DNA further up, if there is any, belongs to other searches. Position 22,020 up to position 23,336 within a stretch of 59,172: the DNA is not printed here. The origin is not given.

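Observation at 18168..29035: A 12-gene, translationally coupled, MarR-headed cluster combines sphingolipid-type chemistry (ACP, oxoamine synthase, lipid kinase, SDR) with KAS, an AIR-synthase-like enzyme, OYE reductase, UbiA prenyltransferase and a radical SAM/SPASM enzyme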

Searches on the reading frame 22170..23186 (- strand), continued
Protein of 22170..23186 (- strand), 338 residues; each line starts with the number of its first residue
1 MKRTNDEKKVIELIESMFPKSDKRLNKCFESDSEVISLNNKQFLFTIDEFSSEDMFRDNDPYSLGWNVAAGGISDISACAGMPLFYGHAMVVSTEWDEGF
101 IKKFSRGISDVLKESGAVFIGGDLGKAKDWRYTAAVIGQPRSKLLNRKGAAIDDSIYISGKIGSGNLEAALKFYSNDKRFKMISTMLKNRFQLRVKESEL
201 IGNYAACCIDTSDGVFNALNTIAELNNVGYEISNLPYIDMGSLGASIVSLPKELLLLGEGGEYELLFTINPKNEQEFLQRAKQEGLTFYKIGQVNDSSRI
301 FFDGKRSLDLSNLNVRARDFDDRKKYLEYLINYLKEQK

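Call 27: search_protein_families(library=pfam, proteins=[L014:4511-5059:+, L058:15540-18239:-, L034:14821-16839:+, L055:2834-4459:-, L072:795-2801:+, L008:247-1365:+, L061:1968-4022:-, L058:3016-3807:+, L033:1460-2245:+, L041:17671-20508:+], max_evalue=0.0001)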
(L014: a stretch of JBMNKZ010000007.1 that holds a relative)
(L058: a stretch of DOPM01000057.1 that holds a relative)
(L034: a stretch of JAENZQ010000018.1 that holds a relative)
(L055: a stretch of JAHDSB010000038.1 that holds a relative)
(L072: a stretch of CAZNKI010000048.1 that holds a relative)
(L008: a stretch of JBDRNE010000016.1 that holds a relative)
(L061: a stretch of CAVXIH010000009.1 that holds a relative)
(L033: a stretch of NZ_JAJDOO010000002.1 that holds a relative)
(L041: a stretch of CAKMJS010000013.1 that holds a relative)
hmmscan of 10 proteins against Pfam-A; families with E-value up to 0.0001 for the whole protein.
L014:4511-5059:+ (182 aa): 2 families
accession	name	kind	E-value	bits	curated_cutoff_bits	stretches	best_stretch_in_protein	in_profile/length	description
PF13560.12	HTH_31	-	2.6e-05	24.9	27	1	21-95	6-54/64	Helix-turn-helix domain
PF12844.13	HTH_19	-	7.5e-05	23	30.2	0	49-81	5-37/64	Helix-turn-helix domain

L058:15540-18239:- (899 aa): 9 families
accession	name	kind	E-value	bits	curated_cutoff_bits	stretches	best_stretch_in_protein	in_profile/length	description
PF08448.16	PAS_4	-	2.6e-26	92.4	23.1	2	450-550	2-109/110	PAS fold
PF07694.17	5TM-5TMR_LYT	-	9.1e-24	84.4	24.6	1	33-185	13-164/169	5TMR of 5TMR-LYT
PF13426.13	PAS_9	-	9.1e-21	74.5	27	2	453-535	1-84/103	PAS domain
PF00989.32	PAS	-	1.5e-19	70.5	22.6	2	562-630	2-75/113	PAS fold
PF02518.31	HATPase_c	-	3.1e-19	69.9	26.4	1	788-889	3-109/111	Histidine kinase-, DNA gyrase B-, and HSP90-like ATPase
PF13188.13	PAS_8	-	5.1e-16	58.4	21.8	1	444-493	2-48/65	PAS domain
PF00512.31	HisKA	-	8e-13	48.7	26.9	1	682-741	3-62/66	His Kinase A (phospho-acceptor) domain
PF24820.1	Diguanyl_cycl_sensor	-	1.9e-06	28.2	28.1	0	448-490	1-43/109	Diguanylate cyclase-like sensor domain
PF12860.13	PAS_7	-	6.6e-05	23.5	27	0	449-481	1-33/115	PAS fold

L034:14821-16839:+ (672 aa): 9 families
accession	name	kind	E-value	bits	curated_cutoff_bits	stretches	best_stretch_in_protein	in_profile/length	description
PF00158.32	Sigma54_activat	-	1.3e-71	240.1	20.2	1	367-534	1-167/168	Sigma-54 interaction domain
PF25601.1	AAA_lid_14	-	2.9e-24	85.1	27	1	542-621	3-83/87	AAA+ ATPase lid domain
PF14532.12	Sigma54_activ_2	-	1.1e-20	74.7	25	1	368-539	1-138/138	Sigma-54 interaction domain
PF02954.25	HTH_8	-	8.7e-13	48.2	22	1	627-668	1-42/42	Bacterial regulatory protein, Fis family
PF01078.27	Mg_chelatase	-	9.7e-10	38.6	20.3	1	366-510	4-158/207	Magnesium chelatase, subunit ChlI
PF00989.32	PAS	-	1.1e-09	38.7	22.6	1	243-345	4-113/113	PAS fold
PF07728.20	AAA_5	-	1.5e-06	28.7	22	1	391-511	2-124/139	AAA domain (dynein-related subfamily)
PF07724.20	AAA_2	-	1.2e-05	25.8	27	1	389-517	4-132/166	AAA domain (Cdc48 subfamily)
PF13426.13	PAS_9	-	1.8e-05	25.4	27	0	251-345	2-101/103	PAS domain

L055:2834-4459:- (541 aa): 4 families
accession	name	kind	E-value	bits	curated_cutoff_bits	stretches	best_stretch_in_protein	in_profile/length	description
PF00005.33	ABC_tran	-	6.4e-43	147.1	25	2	22-188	2-137/137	ABC transporter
PF12848.13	ABC_tran_Xtn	-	5.1e-21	75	25.9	1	228-310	2-82/85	ABC transporter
PF13304.12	AAA_21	-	4.5e-12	47.1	27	0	34-83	2-63/304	AAA domain, putative AbiEii toxin, Type IV TA system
PF02463.25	SMC_N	-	6.1e-08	32.8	40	0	304-513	135-212/220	RecF/RecN/SMC N terminal domain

L072:795-2801:+ (668 aa): 4 families
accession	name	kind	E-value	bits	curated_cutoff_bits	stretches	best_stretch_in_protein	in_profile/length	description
PF08269.17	dCache_2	-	3.4e-45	154.9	26.5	1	41-183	46-190/298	Cache domain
PF17200.10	sCache_2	-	5.7e-43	147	25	1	44-188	8-153/155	Single Cache domain 2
PF00015.26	MCPsignal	-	6.9e-36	124.1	34.6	1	404-575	4-168/172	Methyl-accepting chemotaxis protein (MCP) signalling domain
PF00672.30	HAMP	-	4.8e-08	33.7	25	1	213-261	6-52/53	HAMP domain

L008:247-1365:+ (372 aa): 2 families
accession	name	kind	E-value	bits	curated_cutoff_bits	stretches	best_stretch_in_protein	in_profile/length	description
PF13784.11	Fic_N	-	1.5e-24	86.3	26.7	1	35-113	3-81/82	Fic/DOC family N-terminal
PF02661.23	Fic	-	8e-18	65.5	24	1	120-225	1-93/93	Fic/DOC family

L061:1968-4022:- (684 aa): 13 families
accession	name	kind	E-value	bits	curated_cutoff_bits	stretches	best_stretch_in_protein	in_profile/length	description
PF00724.26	Oxidored_FMN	-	9.9e-54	183.3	27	1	28-369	2-338/342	NADH:flavin oxidoreductase / NADH oxidase family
PF07992.20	Pyr_redox_2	-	1.3e-31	110.5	26.1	1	419-650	1-248/291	Pyridine nucleotide-disulphide oxidoreductase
PF00070.33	Pyr_redox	-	1.4e-17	64.4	22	1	543-613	1-69/82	Pyridine nucleotide-disulphide oxidoreductase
PF13450.12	NAD_binding_8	-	1.4e-12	48.1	21.9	1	423-457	1-35/68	NAD(P)-binding Rossmann-like domain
PF13738.12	Pyr_redox_3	-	2.5e-11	43.8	30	1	505-647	127-275/305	Pyridine nucleotide-disulphide oxidoreductase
PF01266.30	DAO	-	1.7e-10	41.4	27.9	0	420-455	1-37/353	FAD dependent oxidoreductase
PF12831.13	FAD_oxidored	-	2.9e-08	33.9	27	1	421-466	2-47/416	FAD dependent oxidoreductase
PF03486.20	HI0933_like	-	4.1e-08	33.4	50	0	420-454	2-36/244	HI0933-like protein Rossmann domain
PF01494.25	FAD_binding_3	-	4.2e-08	33.2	22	0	544-662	4-118/349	FAD binding domain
PF01262.27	AlaDh_PNT_C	-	1.7e-06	28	23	0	418-450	24-60/214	Alanine dehydrogenase/PNT, C-terminal domain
PF01593.30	Amino_oxidase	-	7e-06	26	19.8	0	429-457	2-30/443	Flavin containing amine oxidoreductase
PF13241.12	NAD_binding_7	-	8.5e-06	26.7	22.1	0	418-448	7-37/104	Putative NAD(P)-binding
PF01134.28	GIDA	-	1.6e-05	24.6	22.1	0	420-451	1-33/391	Glucose inhibited division protein A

L058:3016-3807:+ (263 aa): 1 family
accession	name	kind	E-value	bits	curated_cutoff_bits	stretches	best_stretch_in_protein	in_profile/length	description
PF00484.24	Pro_CA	-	6.7e-44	150.3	25.7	1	110-259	1-156/156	Carbonic anhydrase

L033:1460-2245:+ (261 aa): 2 families
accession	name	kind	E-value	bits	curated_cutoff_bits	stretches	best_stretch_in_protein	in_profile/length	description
PF03824.22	NicO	-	1.8e-15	57.5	27.7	1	31-148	8-133/287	High-affinity nickel-transport protein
PF13386.12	DsbD_2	-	2.1e-12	47.8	24.9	1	67-242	35-194/199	Cytochrome C biogenesis protein transmembrane region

L041:17671-20508:+ (945 aa): 4 families
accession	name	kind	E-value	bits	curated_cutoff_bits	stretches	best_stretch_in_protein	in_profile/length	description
PF01339.22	CheB_methylest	-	4.9e-55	186.4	24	1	75-250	1-174/174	CheB methylesterase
PF01739.24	CheR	-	5.2e-52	176.6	27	1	343-532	2-190/195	CheR methyltransferase, SAM binding domain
PF13596.12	PAS_10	-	5.7e-32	111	22.1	1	792-897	1-106/106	PAS domain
PF03705.20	CheR_N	-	3.9e-16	58.9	27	1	279-329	3-53/53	CheR methyltransferase, all-alpha domain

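Call 66: search_protein_families(library=pfam, proteins=[L013:5005-6120:+, L013:6242-6877:+, L013:7511-7999:+, L013:7063-7542:+, L047:7601-8068:+, L059:12421-13005:+, L069:6321-6893:+, L069:5830-6327:+, L078:12288-13331:+], max_evalue=0.01)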
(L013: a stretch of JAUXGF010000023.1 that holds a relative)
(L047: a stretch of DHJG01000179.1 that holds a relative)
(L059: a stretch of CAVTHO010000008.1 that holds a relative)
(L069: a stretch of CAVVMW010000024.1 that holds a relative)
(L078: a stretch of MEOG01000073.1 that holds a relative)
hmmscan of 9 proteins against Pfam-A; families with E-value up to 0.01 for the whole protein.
L013:5005-6120:+ (371 aa): 12 families
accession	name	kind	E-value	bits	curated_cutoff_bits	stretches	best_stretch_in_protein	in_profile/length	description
PF14559.12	TPR_19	-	2.3e-10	41.1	25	1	46-83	2-39/68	Tetratricopeptide repeat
PF13428.12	TPR_14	-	2.4e-09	37.4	23.5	1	41-77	7-43/44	Tetratricopeptide repeat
PF13431.12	TPR_17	-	3.1e-08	33.7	24.4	0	57-83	1-27/34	Tetratricopeptide repeat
PF13432.12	TPR_16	-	5.9e-07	30.3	32.7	0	41-77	3-39/65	Tetratricopeptide repeat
PF13414.12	TPR_11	-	6.7e-07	29.3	26.8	0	45-76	4-35/42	TPR repeat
PF00515.34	TPR_1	-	7e-06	26.1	27.8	1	227-260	1-34/34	Tetratricopeptide repeat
PF07719.23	TPR_2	-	1.1e-05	25.6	27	1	227-259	1-33/34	Tetratricopeptide repeat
PF23914.1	TPR_CcmH_CycH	-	0.00021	21.6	42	0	223-273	46-96/158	Cytochrome c-type biogenesis protein H TPR domain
PF16811.11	TAtT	-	0.00062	19.6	26.5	0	69-186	70-190/263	TRAP transporter T-component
PF13181.12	TPR_8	-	0.0012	19.3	25.7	1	228-260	2-34/34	Tetratricopeptide repeat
PF13374.12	TPR_10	-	0.0017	18.8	27.5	0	233-256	8-31/42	Tetratricopeptide repeat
PF13424.12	TPR_12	-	0.002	18.7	30.1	0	213-256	30-74/77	Tetratricopeptide repeat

L013:6242-6877:+ (211 aa): 2 families
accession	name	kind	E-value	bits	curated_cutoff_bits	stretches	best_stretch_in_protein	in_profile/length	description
PF13568.12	OMP_b-brl_2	-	7.9e-24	85.1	27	1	24-182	9-173/175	Outer membrane protein beta-barrel domain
PF13505.12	OMP_b-brl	-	1.6e-15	58.2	28.7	1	8-206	4-175/175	Outer membrane protein beta-barrel domain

L013:7511-7999:+ (162 aa): 0 families

L013:7063-7542:+ (159 aa): 1 family
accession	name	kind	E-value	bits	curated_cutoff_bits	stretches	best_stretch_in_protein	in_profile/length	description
PF14296.11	O-ag_pol_Wzy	-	0.0045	16.2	26.6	1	22-138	3-118/468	O-antigen polysaccharide polymerase Wzy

L047:7601-8068:+ (155 aa): 0 families

L059:12421-13005:+ (194 aa): 1 family
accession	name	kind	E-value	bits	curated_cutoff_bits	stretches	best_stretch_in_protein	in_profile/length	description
PF01370.27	Epimerase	-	0.00018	21.5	20.9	1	49-127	100-167/240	NAD dependent epimerase/dehydratase family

L069:6321-6893:+ (190 aa): 1 family
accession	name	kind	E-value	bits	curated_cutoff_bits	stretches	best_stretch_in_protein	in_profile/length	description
PF00724.26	Oxidored_FMN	-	2.7e-05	24.1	27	1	93-155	277-338/342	NADH:flavin oxidoreductase / NADH oxidase family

L069:5830-6327:+ (165 aa): 1 family
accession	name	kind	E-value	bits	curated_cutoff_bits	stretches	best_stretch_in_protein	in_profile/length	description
PF00724.26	Oxidored_FMN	-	2.2e-32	113.1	27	1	1-160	53-217/342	NADH:flavin oxidoreductase / NADH oxidase family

L078:12288-13331:+ (347 aa): 0 families
